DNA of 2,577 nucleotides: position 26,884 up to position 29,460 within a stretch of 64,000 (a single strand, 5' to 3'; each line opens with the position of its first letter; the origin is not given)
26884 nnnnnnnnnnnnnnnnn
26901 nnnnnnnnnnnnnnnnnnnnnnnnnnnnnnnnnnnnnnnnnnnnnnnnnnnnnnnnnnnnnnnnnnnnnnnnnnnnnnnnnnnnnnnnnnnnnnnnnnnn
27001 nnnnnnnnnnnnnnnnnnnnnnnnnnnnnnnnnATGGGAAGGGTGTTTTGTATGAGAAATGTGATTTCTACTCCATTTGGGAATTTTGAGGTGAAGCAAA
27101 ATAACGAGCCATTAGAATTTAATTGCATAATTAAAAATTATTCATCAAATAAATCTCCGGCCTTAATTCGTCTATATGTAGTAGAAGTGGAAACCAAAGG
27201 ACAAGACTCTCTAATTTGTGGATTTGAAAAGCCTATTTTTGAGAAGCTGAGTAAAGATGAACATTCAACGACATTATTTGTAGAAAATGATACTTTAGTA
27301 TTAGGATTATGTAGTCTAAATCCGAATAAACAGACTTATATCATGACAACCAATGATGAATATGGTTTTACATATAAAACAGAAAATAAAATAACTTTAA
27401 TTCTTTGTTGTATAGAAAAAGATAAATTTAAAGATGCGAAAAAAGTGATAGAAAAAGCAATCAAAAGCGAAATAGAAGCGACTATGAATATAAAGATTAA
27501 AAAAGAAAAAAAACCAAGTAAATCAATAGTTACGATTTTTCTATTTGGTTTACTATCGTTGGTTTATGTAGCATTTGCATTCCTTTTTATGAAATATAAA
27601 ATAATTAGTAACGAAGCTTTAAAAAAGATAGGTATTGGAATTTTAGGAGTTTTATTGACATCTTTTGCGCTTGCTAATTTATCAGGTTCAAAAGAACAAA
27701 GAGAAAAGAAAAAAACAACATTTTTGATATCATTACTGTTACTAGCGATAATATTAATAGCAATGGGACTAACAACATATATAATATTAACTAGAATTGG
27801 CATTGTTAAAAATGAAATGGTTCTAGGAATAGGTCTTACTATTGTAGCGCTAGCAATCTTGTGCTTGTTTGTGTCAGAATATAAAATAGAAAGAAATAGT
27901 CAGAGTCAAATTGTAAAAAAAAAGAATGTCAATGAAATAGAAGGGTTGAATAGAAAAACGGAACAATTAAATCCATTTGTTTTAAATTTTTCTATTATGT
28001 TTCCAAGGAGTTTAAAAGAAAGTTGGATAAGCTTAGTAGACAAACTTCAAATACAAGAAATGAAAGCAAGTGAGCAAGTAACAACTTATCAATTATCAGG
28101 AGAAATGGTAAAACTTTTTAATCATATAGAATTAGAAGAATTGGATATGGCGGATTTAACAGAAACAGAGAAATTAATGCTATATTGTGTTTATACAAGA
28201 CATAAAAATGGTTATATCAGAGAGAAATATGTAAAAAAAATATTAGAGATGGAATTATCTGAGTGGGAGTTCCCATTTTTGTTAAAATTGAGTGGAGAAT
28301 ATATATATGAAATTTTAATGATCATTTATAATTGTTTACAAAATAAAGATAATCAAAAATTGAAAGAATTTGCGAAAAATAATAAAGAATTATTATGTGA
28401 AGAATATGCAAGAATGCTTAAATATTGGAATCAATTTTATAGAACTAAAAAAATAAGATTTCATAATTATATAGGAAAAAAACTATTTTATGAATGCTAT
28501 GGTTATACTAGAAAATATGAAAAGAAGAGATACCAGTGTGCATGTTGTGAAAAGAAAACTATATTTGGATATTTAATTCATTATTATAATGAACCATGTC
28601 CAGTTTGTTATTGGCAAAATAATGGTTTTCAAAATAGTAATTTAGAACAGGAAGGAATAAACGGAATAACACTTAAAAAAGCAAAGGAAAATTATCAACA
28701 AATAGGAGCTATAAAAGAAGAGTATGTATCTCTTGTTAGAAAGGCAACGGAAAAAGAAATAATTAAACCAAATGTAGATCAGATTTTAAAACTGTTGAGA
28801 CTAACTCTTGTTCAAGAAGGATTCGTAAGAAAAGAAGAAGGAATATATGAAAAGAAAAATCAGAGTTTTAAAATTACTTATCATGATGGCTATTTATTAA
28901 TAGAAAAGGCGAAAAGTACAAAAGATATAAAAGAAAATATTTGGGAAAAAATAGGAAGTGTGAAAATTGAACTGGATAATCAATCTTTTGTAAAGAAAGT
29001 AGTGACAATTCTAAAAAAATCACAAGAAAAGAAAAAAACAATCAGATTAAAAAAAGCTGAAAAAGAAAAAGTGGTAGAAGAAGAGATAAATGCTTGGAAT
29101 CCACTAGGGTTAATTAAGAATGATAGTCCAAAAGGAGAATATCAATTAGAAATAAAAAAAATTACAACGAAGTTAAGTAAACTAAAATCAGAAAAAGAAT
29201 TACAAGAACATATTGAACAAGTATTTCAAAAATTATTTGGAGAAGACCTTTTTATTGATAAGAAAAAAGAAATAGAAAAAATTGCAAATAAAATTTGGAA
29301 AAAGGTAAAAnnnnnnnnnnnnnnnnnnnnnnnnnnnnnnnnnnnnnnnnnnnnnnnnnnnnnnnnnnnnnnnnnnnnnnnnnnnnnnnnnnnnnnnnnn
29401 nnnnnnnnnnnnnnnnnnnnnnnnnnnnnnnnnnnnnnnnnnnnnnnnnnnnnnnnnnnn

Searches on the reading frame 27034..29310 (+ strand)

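Call 85: search_protein_families(library=pfam, proteins=[window:27034-29310:+], max_evalue=0.0001)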
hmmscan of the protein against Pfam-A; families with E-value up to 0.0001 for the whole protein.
window:27034-29310:+ (759 aa): 1 family
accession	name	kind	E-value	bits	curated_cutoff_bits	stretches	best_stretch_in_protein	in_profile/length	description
PF14206.11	Cys_rich_CPCC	-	6.5e-16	58.3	24.5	1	500-575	1-75/75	Cysteine-rich CPCC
